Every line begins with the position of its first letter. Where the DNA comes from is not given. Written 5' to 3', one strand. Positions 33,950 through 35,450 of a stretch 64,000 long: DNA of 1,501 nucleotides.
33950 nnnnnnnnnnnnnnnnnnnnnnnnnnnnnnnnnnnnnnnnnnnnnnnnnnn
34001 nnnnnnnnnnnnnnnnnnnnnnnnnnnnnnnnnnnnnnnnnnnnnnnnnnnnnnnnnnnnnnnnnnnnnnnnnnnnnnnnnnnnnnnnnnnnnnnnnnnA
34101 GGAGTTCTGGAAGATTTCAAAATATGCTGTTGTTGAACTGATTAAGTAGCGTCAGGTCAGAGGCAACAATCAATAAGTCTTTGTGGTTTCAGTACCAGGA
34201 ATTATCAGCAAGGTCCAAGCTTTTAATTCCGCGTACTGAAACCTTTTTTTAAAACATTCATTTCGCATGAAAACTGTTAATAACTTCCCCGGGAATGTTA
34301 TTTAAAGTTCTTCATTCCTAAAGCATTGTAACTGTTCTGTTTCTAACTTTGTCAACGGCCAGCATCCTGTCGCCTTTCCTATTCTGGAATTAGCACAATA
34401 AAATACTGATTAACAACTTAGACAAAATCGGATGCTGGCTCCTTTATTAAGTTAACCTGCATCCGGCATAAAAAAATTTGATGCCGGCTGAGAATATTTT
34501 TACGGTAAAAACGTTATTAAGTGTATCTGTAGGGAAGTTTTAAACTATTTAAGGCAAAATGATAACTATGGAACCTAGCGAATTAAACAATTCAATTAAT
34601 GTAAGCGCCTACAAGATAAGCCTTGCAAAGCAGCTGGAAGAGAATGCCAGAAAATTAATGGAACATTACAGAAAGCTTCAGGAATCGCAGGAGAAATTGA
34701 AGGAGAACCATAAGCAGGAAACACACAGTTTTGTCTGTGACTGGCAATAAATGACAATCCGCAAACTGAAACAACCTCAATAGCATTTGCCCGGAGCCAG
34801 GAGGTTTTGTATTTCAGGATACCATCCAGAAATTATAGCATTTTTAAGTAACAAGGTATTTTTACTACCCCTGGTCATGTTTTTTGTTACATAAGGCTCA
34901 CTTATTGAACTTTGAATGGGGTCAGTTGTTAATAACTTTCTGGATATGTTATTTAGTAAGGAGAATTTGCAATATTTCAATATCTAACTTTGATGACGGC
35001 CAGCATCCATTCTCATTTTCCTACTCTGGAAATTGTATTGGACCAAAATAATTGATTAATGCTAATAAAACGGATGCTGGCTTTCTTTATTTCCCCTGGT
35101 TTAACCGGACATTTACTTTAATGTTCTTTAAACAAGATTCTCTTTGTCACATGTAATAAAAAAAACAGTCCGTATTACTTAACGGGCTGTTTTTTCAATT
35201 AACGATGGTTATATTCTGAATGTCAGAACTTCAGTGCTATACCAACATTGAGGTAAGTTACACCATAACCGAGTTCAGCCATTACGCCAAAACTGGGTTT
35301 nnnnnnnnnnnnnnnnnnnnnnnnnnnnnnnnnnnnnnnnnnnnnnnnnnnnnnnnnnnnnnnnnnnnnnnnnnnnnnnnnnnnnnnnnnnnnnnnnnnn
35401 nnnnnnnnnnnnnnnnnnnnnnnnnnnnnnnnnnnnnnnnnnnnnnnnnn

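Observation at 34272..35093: Two paralogous promoter-plus-structured-RNA units in a 1-kb gene-poor gap (candidate undescribed sRNA family)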

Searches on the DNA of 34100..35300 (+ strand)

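Call 4: search_rna_families(source=window, start=34100, end=35300, threshold=evalue, max_evalue=10, show_alignments=3)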
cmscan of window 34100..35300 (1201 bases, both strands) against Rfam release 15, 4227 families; matches with E-value up to 10: 16.
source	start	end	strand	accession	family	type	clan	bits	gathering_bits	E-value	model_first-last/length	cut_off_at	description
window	35129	35196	+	RF00506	Thr_leader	Cis-reg; leader;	-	26.1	55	0.021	1-118/118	no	Threonine operon leader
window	35105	35203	+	RF00121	MicC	Gene; sRNA;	-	22.9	90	1.1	1-123/123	no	MicC RNA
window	35159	35234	-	RF00506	Thr_leader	Cis-reg; leader;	-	22.7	55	0.13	1-118/118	no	Threonine operon leader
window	35106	35197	+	RF02450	ncr1175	Gene; sRNA;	-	22.6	60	0.21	1-110/110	no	Bacillus sRNA ncr1175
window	35069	35195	+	RF00513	Trp_leader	Cis-reg; leader;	-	19.3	41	0.54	1-100/100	no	Tryptophan operon leader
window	35146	35208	-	RF00840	mir-374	Gene; miRNA;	-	19.1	54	0.9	1-71/71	no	mir-374 microRNA precursor family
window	35107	35214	+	RF01269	snR80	Gene; snRNA; snoRNA; HACA-box;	CL00033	18.8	40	5.9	1-176/176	no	Small nucleolar RNA snR80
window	35099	35194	+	RF01820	RsaE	Gene; sRNA;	-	17.7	79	4.5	1-112/112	no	RNA Staph. aureus E (RoxS)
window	35152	35203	-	RF00969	mir-556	Gene; miRNA;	-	17.2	84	5.6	1-88/88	no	mir-556 microRNA precursor family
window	35191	35258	+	RF00580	SNORD91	Gene; snRNA; snoRNA; CD-box;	-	17.1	51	9.6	1-95/95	no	Small nucleolar RNA SNORD91 family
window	35160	35250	-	RF00513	Trp_leader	Cis-reg; leader;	-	16.4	41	3.2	1-100/100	no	Tryptophan operon leader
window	35149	35199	+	RF00840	mir-374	Gene; miRNA;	-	15.7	54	7.5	1-71/71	no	mir-374 microRNA precursor family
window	35145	35194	+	RF02901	AaHKsRNA41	Gene; sRNA;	-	15.5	97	0.87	1-187/187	no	Aggregatibacter sRNA 41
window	34517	34587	+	RF01493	rli37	Gene; sRNA;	-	15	90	3.4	1-247/247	no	Listeria sRNA rli37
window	34801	34941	-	RF02111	IS009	Gene;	-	14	117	1.4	1-199/199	no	IS009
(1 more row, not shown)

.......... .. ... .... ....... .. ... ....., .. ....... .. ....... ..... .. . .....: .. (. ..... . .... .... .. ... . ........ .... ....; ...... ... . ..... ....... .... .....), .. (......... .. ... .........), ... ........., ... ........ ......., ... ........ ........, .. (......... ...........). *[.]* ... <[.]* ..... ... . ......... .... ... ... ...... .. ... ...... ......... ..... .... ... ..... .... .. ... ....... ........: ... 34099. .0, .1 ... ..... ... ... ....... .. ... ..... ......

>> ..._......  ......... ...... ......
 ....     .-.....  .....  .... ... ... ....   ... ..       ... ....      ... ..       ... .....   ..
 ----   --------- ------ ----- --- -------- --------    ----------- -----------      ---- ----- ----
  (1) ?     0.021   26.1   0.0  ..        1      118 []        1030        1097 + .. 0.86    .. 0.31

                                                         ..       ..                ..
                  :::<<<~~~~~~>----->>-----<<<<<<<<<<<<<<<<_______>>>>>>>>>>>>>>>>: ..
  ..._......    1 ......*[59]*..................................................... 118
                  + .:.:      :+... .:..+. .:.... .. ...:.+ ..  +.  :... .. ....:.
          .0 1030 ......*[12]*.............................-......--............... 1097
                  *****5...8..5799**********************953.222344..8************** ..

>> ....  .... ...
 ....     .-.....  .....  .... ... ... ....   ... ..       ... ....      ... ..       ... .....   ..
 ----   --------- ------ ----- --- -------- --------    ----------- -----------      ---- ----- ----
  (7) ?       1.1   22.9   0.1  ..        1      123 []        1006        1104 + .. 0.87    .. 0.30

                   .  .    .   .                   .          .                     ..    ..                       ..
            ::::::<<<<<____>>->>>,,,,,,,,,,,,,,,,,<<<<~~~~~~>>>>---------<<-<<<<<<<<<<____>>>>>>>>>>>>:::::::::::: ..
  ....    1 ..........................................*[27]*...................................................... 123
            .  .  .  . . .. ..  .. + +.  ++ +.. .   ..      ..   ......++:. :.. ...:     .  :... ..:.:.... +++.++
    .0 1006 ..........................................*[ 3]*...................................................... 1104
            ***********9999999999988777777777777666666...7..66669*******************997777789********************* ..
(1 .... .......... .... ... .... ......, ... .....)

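Call 32: build_rna_model(alignment_id=A2)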
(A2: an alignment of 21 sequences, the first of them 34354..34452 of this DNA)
Model R1 built from alignment A2 (21 sequences, 108 columns); structure: RNAalifold consensus.
model positions 99; base pairs 19; branch points 1; effective number of sequences 1.62; information 0.59 bits per position. Calibrated on 0.2 Mb of random sequence (short: E-values are rough).
structure used (alignment columns):
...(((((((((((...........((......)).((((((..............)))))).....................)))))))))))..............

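Call 33: search_with_rna_model(model_id=R1, sources=[window, L001, L004, L005, L006, L007, L009, L012, L013, L017, L018, L019, L021, L022, L023, L024, L025, L027, L028, L029, L032, L035, L036, L037, L039, L040, L041, L044, L046, L049, L050, L051, L054], max_evalue=1)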
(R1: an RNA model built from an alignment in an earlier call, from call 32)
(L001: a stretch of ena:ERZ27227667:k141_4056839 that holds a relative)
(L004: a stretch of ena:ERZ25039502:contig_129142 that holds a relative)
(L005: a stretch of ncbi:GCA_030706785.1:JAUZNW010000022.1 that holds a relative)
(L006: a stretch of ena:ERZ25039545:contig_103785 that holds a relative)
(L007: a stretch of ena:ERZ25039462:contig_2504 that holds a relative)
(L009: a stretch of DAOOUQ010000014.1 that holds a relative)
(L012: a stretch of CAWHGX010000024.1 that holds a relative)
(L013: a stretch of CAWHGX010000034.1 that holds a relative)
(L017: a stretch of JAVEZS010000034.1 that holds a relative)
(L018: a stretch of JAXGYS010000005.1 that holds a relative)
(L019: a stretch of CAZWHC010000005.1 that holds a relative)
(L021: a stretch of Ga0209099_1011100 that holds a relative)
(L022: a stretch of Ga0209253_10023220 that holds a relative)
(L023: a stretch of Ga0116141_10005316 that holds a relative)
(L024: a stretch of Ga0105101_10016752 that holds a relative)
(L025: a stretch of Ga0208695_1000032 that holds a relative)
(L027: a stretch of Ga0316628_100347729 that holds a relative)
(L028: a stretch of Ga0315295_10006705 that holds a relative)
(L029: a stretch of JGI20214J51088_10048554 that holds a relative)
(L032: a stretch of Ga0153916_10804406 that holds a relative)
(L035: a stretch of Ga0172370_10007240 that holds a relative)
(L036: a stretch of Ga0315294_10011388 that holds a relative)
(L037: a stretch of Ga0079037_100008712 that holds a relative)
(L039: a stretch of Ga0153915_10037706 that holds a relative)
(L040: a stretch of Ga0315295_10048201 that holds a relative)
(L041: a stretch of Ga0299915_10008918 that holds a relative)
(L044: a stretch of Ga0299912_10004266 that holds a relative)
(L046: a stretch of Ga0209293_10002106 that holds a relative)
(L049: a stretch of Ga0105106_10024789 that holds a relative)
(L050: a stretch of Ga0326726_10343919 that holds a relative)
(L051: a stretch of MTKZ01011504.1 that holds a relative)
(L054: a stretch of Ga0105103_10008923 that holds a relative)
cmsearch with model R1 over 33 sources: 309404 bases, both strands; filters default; matches with E-value up to 1: 86.
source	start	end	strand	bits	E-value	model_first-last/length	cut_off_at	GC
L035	9329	9427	-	117.2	5.7e-28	1-99/99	no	0.37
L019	6519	6617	+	116.1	1.1e-27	1-99/99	no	0.37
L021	1122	1220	-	116.1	1.1e-27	1-99/99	no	0.37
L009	375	473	-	113.1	7.1e-27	1-99/99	no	0.36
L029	2323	2422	-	110.8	3e-26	1-99/99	no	0.39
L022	4577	4675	+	110.5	3.4e-26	1-99/99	no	0.37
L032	503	602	-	110.3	3.9e-26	1-99/99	no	0.38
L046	4504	4602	+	110.3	3.9e-26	1-99/99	no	0.37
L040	1760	1859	+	110.1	4.3e-26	1-99/99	no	0.39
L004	7192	7292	+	109.1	8.3e-26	1-99/99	no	0.4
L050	895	995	+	109.1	8.3e-26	1-99/99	no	0.4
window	34354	34454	+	108.8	9.9e-26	1-99/99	no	0.39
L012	4553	4651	+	108.5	1.2e-25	1-99/99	no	0.37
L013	1438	1536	+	108.5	1.2e-25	1-99/99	no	0.39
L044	1967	2065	+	108.3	1.3e-25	1-99/99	no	0.38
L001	7197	7297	+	107.9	1.7e-25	1-99/99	no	0.38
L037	3212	3310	+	106.9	3.2e-25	1-99/99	no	0.39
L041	6888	6986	+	106.9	3.2e-25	1-99/99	no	0.39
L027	1330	1430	+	106.4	4.3e-25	1-99/99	no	0.4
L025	11673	11764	-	102.1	5.8e-24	8-99/99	5'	0.36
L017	4196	4292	-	99.8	2.4e-23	1-99/99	no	0.43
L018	4730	4826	+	99.8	2.4e-23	1-99/99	no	0.43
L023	3301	3397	-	99.8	2.4e-23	1-99/99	no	0.43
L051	4875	4971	-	99.8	2.4e-23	1-99/99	no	0.43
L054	3580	3676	-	99.8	2.4e-23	1-99/99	no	0.43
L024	510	612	+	99.4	3.1e-23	1-99/99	no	0.33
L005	7165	7264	+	97.5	9.6e-23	1-99/99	no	0.43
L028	6591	6691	+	96.3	2e-22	1-99/99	no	0.33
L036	8299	8399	+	96.3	2e-22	1-99/99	no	0.33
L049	1036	1137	-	95.6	3.2e-22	1-99/99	no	0.38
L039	4422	4524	+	91.5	3.8e-21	1-99/99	no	0.35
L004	7807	7908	+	66.7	1.5e-14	1-99/99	no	0.37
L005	7777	7878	+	66.1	2.2e-14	1-99/99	no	0.38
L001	7836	7937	+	66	2.3e-14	1-99/99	no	0.38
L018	5393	5492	+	56.2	9.3e-12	1-99/99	no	0.39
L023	2635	2734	-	56.2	9.3e-12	1-99/99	no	0.39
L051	4209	4308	-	56.2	9.3e-12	1-99/99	no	0.39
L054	2937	3036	-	56.2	9.3e-12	1-99/99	no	0.39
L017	3548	3647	-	55.7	1.2e-11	1-99/99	no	0.4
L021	536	635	-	55.7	1.3e-11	1-99/99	no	0.4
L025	11087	11186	-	55.1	1.8e-11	1-99/99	no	0.4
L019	7105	7204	+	54.4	2.8e-11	1-99/99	no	0.42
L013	2064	2163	+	54.1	3.3e-11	1-99/99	no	0.41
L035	8654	8753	-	53.7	4.2e-11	1-99/99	no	0.42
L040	2390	2489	+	53.5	4.7e-11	1-99/99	no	0.42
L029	1695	1794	-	52.7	7.6e-11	1-99/99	no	0.42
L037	3855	3954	+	52.4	9.3e-11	1-99/99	no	0.41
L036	8184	8271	+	25.3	0.0015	1-99/99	no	0.39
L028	6477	6564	+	25.1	0.0016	1-99/99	no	0.39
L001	7825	7926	-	25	0.0018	1-99/99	no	0.36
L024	397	484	+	23.1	0.0058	1-99/99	no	0.45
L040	1749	1848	-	23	0.006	1-99/99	no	0.38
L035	9340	9438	+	23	0.0061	1-99/99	no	0.36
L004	7796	7897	-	22.9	0.0064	1-99/99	no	0.37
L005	7766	7867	-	22.9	0.0064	1-99/99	no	0.37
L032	514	613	+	21.6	0.014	1-99/99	no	0.37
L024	499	601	-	20.9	0.021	1-99/99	no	0.33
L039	4307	4394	+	20.6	0.025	1-99/99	no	0.41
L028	6580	6680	-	20.4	0.029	1-99/99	no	0.36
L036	8288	8388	-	20.4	0.029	1-99/99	no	0.36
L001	7186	7286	-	20.4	0.03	1-99/99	no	0.4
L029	2334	2433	+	20.2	0.034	1-99/99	no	0.39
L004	7181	7281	-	20.1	0.036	1-99/99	no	0.4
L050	884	984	-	20.1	0.036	1-99/99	no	0.4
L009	386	484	+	19.2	0.061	1-99/99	no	0.36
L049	1164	1251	-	18.8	0.08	1-99/99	no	0.41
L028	6466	6553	-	18.6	0.09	1-99/99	no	0.39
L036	8173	8260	-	18.6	0.09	1-99/99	no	0.39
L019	6508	6606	-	18.3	0.11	1-99/99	no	0.38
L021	1133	1231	+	18.3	0.11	1-99/99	no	0.38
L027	1319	1419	-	17.4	0.18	1-99/99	no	0.43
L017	4207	4303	+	16.9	0.26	1-99/99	no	0.41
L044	10469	10522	-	16.7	0.29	1-99/99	no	0.22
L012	4542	4640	-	16.2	0.38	1-99/99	no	0.39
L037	3201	3299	-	16.2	0.39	1-99/99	no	0.4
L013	1427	1525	-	16.2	0.39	1-99/99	no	0.4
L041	6877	6975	-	16.2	0.39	1-99/99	no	0.4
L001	8614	8702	+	16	0.42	1-99/99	no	0.24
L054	3591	3687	+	15.6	0.57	1-99/99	no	0.41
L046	4493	4591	-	15.5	0.58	1-99/99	no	0.39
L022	4566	4664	-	15.5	0.59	1-99/99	no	0.39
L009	4066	4168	+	15.5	0.6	1-99/99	no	0.27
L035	8665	8764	+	14.8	0.91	1-99/99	no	0.39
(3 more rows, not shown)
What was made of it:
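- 34357..34450 (+): RNA A. P1 is 34357-34367 paired with 34430-34440. The P2 hairpin is 34376-34389. P3 is 34388-34393 paired with 34406-34411. A single-stranded A-rich joiner runs 34412-34429. The U-rich tail is 34441-34450. Covariance model score 108.8 bits (call 33).
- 34998..35093 (+): RNA B. P1 is 34998-35008 paired with 35072-35082. The P2 hairpin is 35017-35032. P3 is 35031-35035 paired with 35053-35057. The U-rich tail is 35083-35093. Covariance model score 65.4 bits (call 33).
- Checked: A covariance model built from relatives scores them 108.8 and 65.4 bits, E = 1e-25 and 3e-14 (call 33).
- The model scores about 100 bits on + and 15-25 bits on - (call 33).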

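Call 44: search_with_rna_model(model_id=R1, sources=[L056, L057, L058, L059, L060], max_evalue=0.1, show_alignments=0)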
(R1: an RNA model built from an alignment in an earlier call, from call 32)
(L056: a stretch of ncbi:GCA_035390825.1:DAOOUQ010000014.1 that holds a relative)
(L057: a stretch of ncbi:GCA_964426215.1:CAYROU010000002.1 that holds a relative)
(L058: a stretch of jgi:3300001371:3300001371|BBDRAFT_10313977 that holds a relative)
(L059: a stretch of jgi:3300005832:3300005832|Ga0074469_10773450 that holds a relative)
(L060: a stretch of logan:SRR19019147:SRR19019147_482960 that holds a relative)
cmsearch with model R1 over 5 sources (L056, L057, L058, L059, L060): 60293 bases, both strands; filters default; matches with E-value up to 0.1: 14.
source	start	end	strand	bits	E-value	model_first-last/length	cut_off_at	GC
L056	5789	5887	+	113.1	1.4e-27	1-99/99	no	0.36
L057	5789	5887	+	113.1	1.4e-27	1-99/99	no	0.36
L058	5790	5889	+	110.6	6.5e-27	1-99/99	no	0.37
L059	5150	5249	+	110.6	6.5e-27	1-99/99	no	0.37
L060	5823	5922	+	108.3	2.6e-26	1-99/99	no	0.4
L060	6460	6559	+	56.1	2e-12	1-99/99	no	0.41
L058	6341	6440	+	55.9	2.1e-12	1-99/99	no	0.4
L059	5701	5800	+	55.9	2.2e-12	1-99/99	no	0.4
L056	6374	6473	+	55.1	3.6e-12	1-99/99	no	0.4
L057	6374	6473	+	55.1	3.6e-12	1-99/99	no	0.4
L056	5778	5876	-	19.2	0.012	1-99/99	no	0.36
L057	5778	5876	-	19.2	0.012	1-99/99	no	0.36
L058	11898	11991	+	15.8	0.095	1-99/99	no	0.35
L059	11296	11389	+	15.8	0.095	1-99/99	no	0.35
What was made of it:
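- All five loci fetched through the small protein alone carry both A and B (call 44). The two RNAs are always linked to the small ORF (call 44).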

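Call 45: search_with_rna_model(model_id=R1, sources=[window, L001, L004, L005, L009, L012, L013, L017, L018, L019, L021, L022, L024, L025, L027, L028, L029, L032, L035, L037, L039, L040, L044, L046, L049, L054, L058, L060], max_evalue=1e-8, make_alignment=true)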
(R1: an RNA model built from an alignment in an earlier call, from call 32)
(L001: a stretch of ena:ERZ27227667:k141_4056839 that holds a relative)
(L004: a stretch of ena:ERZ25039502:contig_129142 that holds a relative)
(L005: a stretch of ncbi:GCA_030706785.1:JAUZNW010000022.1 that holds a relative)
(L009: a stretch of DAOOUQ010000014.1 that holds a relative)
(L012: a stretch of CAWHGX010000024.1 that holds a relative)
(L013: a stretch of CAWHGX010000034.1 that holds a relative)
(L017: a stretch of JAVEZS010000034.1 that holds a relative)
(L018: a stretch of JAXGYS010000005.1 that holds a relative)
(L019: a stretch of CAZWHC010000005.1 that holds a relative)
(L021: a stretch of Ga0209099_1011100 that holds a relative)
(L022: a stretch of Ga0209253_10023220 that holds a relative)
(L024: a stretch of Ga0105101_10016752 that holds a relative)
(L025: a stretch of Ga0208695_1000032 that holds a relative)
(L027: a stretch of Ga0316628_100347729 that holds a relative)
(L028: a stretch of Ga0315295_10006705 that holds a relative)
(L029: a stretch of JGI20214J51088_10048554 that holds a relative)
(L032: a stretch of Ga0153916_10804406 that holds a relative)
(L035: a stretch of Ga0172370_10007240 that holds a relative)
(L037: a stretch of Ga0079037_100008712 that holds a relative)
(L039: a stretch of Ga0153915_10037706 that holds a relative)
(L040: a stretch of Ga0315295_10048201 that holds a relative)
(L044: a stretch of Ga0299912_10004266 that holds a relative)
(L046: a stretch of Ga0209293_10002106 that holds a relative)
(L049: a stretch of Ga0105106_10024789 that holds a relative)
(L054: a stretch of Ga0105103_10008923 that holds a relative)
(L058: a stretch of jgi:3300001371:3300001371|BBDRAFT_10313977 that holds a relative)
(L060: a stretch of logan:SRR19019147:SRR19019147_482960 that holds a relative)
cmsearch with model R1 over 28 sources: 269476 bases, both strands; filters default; matches with E-value up to 1e-8: 45.
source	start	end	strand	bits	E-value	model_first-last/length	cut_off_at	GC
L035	9329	9427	-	117.2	4.9e-28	1-99/99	no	0.37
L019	6519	6617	+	116.1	9.7e-28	1-99/99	no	0.37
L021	1122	1220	-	116.1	9.7e-28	1-99/99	no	0.37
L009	375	473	-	113.1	6.2e-27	1-99/99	no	0.36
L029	2323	2422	-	110.8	2.6e-26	1-99/99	no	0.39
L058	5790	5889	+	110.6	2.9e-26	1-99/99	no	0.37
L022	4577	4675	+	110.5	3e-26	1-99/99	no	0.37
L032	503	602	-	110.3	3.4e-26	1-99/99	no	0.38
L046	4504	4602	+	110.3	3.4e-26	1-99/99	no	0.37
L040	1760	1859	+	110.1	3.8e-26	1-99/99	no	0.39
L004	7192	7292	+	109.1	7.3e-26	1-99/99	no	0.4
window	34354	34454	+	108.8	8.6e-26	1-99/99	no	0.39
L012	4553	4651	+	108.5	1e-25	1-99/99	no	0.37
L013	1438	1536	+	108.5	1.1e-25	1-99/99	no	0.39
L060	5823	5922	+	108.3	1.2e-25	1-99/99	no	0.4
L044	1967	2065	+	108.3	1.2e-25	1-99/99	no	0.38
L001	7197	7297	+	107.9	1.5e-25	1-99/99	no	0.38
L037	3212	3310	+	106.9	2.8e-25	1-99/99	no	0.39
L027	1330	1430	+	106.4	3.7e-25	1-99/99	no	0.4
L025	11673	11764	-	102.1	5.1e-24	8-99/99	5'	0.36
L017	4196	4292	-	99.8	2.1e-23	1-99/99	no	0.43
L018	4730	4826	+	99.8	2.1e-23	1-99/99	no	0.43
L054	3580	3676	-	99.8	2.1e-23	1-99/99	no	0.43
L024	510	612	+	99.4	2.7e-23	1-99/99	no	0.33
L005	7165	7264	+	97.5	8.4e-23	1-99/99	no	0.43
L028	6591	6691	+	96.3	1.8e-22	1-99/99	no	0.33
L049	1036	1137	-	95.6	2.8e-22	1-99/99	no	0.38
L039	4422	4524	+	91.5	3.4e-21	1-99/99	no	0.35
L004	7807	7908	+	66.7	1.3e-14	1-99/99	no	0.37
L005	7777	7878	+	66.1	1.9e-14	1-99/99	no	0.38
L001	7836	7937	+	66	2e-14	1-99/99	no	0.38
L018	5393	5492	+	56.2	8.1e-12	1-99/99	no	0.39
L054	2937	3036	-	56.2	8.1e-12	1-99/99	no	0.39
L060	6460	6559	+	56.1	8.7e-12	1-99/99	no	0.41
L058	6341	6440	+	55.9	9.5e-12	1-99/99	no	0.4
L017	3548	3647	-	55.7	1.1e-11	1-99/99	no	0.4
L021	536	635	-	55.7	1.1e-11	1-99/99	no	0.4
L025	11087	11186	-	55.1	1.6e-11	1-99/99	no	0.4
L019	7105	7204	+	54.4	2.4e-11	1-99/99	no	0.42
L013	2064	2163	+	54.1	2.9e-11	1-99/99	no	0.41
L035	8654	8753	-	53.7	3.7e-11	1-99/99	no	0.42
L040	2390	2489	+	53.5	4.1e-11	1-99/99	no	0.42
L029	1695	1794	-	52.7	6.6e-11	1-99/99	no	0.42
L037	3855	3954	+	52.4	8.1e-11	1-99/99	no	0.41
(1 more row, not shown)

Alignment A3: 45 matches aligned to the model, 110 columns, each read 5' to 3' on its own strand. Consensus structure (alignment columns), stored with it:
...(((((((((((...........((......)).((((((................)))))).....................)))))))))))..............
